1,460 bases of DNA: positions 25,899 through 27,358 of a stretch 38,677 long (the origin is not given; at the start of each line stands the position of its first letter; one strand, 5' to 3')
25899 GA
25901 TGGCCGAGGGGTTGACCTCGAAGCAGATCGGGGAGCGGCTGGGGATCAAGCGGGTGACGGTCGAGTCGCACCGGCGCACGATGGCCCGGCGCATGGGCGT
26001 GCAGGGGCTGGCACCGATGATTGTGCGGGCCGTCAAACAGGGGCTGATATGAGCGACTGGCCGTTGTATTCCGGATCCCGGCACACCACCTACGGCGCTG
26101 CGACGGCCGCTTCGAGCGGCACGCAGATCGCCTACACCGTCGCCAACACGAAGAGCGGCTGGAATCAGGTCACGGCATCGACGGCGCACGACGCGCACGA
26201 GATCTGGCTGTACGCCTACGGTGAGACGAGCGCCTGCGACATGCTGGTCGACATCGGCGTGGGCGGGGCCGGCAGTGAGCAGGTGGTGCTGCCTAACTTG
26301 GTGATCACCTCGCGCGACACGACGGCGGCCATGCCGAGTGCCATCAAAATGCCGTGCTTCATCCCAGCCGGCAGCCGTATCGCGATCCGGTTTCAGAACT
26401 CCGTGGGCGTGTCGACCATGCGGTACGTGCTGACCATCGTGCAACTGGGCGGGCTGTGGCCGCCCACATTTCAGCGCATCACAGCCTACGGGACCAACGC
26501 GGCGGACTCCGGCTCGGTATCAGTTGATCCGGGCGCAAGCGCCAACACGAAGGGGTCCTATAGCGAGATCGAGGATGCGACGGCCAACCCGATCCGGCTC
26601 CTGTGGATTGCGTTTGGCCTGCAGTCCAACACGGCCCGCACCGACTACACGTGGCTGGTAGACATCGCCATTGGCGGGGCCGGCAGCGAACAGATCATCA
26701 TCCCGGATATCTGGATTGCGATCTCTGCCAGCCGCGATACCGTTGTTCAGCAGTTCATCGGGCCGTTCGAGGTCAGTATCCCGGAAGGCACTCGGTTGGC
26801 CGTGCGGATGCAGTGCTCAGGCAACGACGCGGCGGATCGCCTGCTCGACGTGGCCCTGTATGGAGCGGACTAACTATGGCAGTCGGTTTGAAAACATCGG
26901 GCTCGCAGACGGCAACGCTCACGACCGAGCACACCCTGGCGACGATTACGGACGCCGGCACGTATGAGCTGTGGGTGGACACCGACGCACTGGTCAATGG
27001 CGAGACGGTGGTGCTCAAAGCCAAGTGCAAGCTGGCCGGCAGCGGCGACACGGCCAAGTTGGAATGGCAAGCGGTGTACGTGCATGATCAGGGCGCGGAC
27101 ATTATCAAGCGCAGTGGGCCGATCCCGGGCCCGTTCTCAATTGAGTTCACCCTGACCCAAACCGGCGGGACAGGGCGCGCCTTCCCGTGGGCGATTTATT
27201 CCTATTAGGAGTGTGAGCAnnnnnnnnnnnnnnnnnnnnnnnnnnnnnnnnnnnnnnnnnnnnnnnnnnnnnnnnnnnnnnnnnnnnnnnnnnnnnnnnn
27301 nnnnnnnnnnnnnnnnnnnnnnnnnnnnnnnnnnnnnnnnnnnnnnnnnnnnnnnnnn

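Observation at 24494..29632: Nine-gene block splits the tail-terminator to major-tail-protein junction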

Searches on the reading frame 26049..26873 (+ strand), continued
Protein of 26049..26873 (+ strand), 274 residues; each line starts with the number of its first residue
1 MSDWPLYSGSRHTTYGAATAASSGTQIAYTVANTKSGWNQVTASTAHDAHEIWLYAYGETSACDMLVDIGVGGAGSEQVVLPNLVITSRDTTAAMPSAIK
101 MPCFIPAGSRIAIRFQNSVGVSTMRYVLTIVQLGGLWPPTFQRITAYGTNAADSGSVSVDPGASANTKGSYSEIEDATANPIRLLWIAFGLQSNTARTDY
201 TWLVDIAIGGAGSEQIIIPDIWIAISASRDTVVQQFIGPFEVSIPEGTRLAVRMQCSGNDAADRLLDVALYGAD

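Call 62: search_protein_families(library=phrogs, max_evalue=0.001, proteins=[L041:6033-7451:+, L041:7470-7784:+, L041:7786-8199:+, L041:8236-8856:+, L041:8862-10001:+, L041:11160-11978:+, L041:11988-12824:+, L041:12825-13259:+, L041:13259-13753:+, L041:13753-14772:+])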
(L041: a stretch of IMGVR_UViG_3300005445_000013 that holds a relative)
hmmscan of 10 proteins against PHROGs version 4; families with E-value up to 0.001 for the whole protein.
L041:6033-7451:+ (472 aa): 3 families
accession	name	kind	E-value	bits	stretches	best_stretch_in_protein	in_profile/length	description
phrog_2263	-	head and packaging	6.8e-59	201.2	1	5-471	173-550/551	major head protein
phrog_10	-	head and packaging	1e-25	91.9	1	2-447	262-619/752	major head protein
phrog_617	-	head and packaging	1.4e-13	51.7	1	11-314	209-494/626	major head protein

L041:7470-7784:+ (104 aa): 0 families

L041:7786-8199:+ (137 aa): 0 families

L041:8236-8856:+ (206 aa): 3 families
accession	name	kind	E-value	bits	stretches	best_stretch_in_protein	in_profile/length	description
phrog_240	-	head and packaging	4.6e-26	92.9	1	1-103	61-168/200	head protein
phrog_7765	-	unknown function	6.6e-05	22.4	1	102-178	380-451/578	-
phrog_967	-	tail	0.00086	19.4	1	115-201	75-169/519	baseplate wedge tail fiber protein connector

L041:8862-10001:+ (379 aa): 0 families

L041:11160-11978:+ (272 aa): 0 families

L041:11988-12824:+ (278 aa): 3 families
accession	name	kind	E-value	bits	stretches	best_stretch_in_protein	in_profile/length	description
phrog_30828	-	unknown function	2.2e-32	113.5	1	25-278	32-307/333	-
phrog_442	-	connector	6.7e-24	85.6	1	24-272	19-262/270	head-tail adaptor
phrog_22424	-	unknown function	0.00019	22.5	0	211-275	52-118/122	-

L041:12825-13259:+ (144 aa): 1 family
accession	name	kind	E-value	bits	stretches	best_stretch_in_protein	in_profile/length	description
phrog_22863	-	unknown function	0.00018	22.2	0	2-138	2-146/151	-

L041:13259-13753:+ (164 aa): 1 family
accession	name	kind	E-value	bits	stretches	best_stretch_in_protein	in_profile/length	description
phrog_32762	-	other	8.8e-21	75.9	1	20-115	24-120/180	SAM-dependent methyltransferase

L041:13753-14772:+ (339 aa): 0 families

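Call 68: search_protein_families(library=phrogs, max_evalue=0.001, proteins=[L033:408-1454:+, L033:3490-3924:+, L033:3929-5236:+, L033:5263-5760:+, L033:9590-10000:+, L033:13134-17807:+, L033:17800-20823:+])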
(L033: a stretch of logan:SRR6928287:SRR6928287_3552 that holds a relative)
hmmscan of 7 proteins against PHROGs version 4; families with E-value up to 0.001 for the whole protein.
L033:408-1454:+ (348 aa): 1 family
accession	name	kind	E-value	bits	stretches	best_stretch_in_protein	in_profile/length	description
phrog_3990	-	head and packaging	9.4e-34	118.1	1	5-345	35-381/390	major head protein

L033:3490-3924:+ (144 aa): 0 families

L033:3929-5236:+ (435 aa): 2 families
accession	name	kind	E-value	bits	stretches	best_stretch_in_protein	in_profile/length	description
phrog_2839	-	tail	0.0002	21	1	171-253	67-143/581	tail sheath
phrog_792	-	tail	0.001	19.4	0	157-256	252-347/350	major tail protein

L033:5263-5760:+ (165 aa): 0 families

L033:9590-10000:+ (136 aa): 0 families

L033:13134-17807:+ (1557 aa): 0 families

L033:17800-20823:+ (1008 aa): 3 families
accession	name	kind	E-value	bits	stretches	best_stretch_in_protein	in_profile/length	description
phrog_21962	-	tail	4.1e-12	47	3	197-229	199-231/321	tail protein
phrog_38418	-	unknown function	3e-07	30.7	0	193-230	319-355/472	-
phrog_1197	-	tail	0.00068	19.8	0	196-223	240-267/715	tail protein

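Call 72: search_protein_families(library=pfam, max_evalue=0.01, proteins=[L074:10001-14605:+, L116:9062-12628:+, L078:10001-12289:+, L108:1997-2425:+, L104:9334-9969:+, L065:8803-9540:+, L046:6135-6575:+, L085:10969-13041:+, L065:11133-12014:+, L035:11465-12538:+])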
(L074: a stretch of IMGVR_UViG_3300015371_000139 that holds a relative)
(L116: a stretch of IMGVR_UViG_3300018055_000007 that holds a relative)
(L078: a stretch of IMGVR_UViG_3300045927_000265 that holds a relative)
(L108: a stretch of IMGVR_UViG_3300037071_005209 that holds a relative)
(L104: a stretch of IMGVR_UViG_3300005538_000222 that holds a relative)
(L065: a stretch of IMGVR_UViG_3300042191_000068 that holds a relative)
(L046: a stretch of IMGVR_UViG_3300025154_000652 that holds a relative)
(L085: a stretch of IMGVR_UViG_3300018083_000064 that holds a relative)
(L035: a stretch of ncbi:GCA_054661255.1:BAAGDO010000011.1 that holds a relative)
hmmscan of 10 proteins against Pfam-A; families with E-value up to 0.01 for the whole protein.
L074:10001-14605:+ (1534 aa): 0 families

L116:9062-12628:+ (1188 aa): 0 families

L078:10001-12289:+ (762 aa): 0 families

L108:1997-2425:+ (142 aa): 1 family
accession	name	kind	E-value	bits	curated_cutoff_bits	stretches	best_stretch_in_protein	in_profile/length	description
PF11432.13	DUF3197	-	0.0048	17.2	27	1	42-108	19-82/113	Protein of unknown function (DUF3197)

L104:9334-9969:+ (211 aa): 1 family
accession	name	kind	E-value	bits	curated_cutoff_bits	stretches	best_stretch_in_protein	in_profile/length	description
PF23140.1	Gp80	-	8.8e-30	104.1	27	1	5-111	2-107/128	Podophage GP4 fiber I protein gp80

L065:8803-9540:+ (245 aa): 0 families

L046:6135-6575:+ (146 aa): 0 families

L085:10969-13041:+ (690 aa): 0 families

L065:11133-12014:+ (293 aa): 0 families

L035:11465-12538:+ (357 aa): 0 families

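Call 73: search_protein_families(library=phrogs, max_evalue=0.01, proteins=[L074:10001-14605:+, L116:9062-12628:+, L078:10001-12289:+, L108:1997-2425:+, L104:9334-9969:+, L065:8803-9540:+, L046:6135-6575:+, L085:10969-13041:+, L065:11133-12014:+, L035:11465-12538:+])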
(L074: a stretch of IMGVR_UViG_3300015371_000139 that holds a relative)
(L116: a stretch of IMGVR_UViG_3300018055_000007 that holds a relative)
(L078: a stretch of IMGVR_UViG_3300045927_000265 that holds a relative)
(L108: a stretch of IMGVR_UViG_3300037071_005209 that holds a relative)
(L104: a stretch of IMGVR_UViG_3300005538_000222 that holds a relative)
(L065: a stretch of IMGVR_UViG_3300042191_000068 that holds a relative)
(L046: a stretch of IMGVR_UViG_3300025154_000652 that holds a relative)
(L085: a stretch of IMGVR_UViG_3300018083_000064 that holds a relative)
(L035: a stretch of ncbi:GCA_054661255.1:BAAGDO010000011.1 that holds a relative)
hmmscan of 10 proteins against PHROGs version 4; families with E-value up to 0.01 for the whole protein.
L074:10001-14605:+ (1534 aa): 1 family
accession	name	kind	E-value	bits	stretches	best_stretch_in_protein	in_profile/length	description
phrog_13560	-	unknown function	1.8e-08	35.3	0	629-676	3-49/69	-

L116:9062-12628:+ (1188 aa): 0 families

L078:10001-12289:+ (762 aa): 0 families

L108:1997-2425:+ (142 aa): 1 family
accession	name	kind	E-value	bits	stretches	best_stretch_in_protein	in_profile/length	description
phrog_25252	-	unknown function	9.4e-06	27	1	61-141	54-128/138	-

L104:9334-9969:+ (211 aa): 2 families
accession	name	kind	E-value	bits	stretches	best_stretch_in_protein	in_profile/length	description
phrog_240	-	head and packaging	3.2e-15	57.5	1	1-143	59-196/200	head protein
phrog_584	-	tail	0.0011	19.8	1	117-191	25-100/218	major tail protein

L065:8803-9540:+ (245 aa): 1 family
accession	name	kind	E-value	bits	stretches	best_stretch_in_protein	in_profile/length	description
phrog_3758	-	head and packaging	7.6e-14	52.9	1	111-242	21-138/140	virion structural protein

L046:6135-6575:+ (146 aa): 1 family
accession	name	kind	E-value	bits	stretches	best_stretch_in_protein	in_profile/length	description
phrog_644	-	unknown function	1e-22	81.8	1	1-145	1-142/174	-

L085:10969-13041:+ (690 aa): 3 families
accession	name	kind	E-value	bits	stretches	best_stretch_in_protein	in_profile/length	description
phrog_14065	-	unknown function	5.1e-11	42.5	1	12-413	460-859/1152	-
phrog_37250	-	unknown function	2.4e-05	25.1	1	20-168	4-158/244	-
phrog_22415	-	unknown function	0.00016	21.9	1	418-591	60-234/355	-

L065:11133-12014:+ (293 aa): 0 families

L035:11465-12538:+ (357 aa): 0 families

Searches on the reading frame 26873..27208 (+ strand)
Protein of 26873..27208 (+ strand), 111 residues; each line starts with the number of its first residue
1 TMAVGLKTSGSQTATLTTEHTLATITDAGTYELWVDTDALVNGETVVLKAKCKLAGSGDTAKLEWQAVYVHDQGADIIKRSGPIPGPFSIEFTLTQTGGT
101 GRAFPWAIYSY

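Call 3: search_protein_families(library=pfam, max_evalue=0.1, proteins=[window:26873-27208:+])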
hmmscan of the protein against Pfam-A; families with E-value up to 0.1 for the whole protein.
window:26873-27208:+ (111 aa): 1 family
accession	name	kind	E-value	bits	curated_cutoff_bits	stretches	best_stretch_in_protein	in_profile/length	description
PF03442.20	CBM_X2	-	0.049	14.1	28.9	1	16-52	23-58/83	Carbohydrate binding domain X2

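Call 4: search_protein_families(library=phrogs, max_evalue=0.1, proteins=[window:26873-27208:+])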
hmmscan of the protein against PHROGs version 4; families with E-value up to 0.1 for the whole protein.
window:26873-27208:+ (111 aa): 0 families

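Call 14: search_protein_families(library=ncbifam, max_evalue=0.1, proteins=[window:26876-27208:+])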
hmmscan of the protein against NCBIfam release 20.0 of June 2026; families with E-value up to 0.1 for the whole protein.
window:26876-27208:+ (110 aa): 0 families

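Call 15: search_protein_families(library=padloc, max_evalue=0.1, proteins=[window:26876-27208:+])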
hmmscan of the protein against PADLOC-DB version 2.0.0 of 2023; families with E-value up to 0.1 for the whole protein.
window:26876-27208:+ (110 aa): 0 families

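Call 80: search_protein_families(library=pfam, max_evalue=10, proteins=[window:26876-27208:+])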
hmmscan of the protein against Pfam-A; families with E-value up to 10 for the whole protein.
window:26876-27208:+ (110 aa): 1 family
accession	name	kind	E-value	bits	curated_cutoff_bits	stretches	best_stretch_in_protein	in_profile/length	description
PF03442.20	CBM_X2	-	0.049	14.2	28.9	1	15-51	23-58/83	Carbohydrate binding domain X2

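Call 104: search_solved_structures(query=A7, max_evalue=10, show_alignments=2)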
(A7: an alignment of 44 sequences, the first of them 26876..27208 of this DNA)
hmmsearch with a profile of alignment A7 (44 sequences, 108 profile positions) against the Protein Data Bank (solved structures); distinct sequences matched with E-value up to 10: 3.
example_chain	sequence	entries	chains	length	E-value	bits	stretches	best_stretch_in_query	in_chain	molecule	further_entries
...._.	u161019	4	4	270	0.49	14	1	69-107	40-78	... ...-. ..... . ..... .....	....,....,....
3p73_A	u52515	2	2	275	0.51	14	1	69-107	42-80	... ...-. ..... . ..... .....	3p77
9eb2_A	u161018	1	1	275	0.51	14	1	69-107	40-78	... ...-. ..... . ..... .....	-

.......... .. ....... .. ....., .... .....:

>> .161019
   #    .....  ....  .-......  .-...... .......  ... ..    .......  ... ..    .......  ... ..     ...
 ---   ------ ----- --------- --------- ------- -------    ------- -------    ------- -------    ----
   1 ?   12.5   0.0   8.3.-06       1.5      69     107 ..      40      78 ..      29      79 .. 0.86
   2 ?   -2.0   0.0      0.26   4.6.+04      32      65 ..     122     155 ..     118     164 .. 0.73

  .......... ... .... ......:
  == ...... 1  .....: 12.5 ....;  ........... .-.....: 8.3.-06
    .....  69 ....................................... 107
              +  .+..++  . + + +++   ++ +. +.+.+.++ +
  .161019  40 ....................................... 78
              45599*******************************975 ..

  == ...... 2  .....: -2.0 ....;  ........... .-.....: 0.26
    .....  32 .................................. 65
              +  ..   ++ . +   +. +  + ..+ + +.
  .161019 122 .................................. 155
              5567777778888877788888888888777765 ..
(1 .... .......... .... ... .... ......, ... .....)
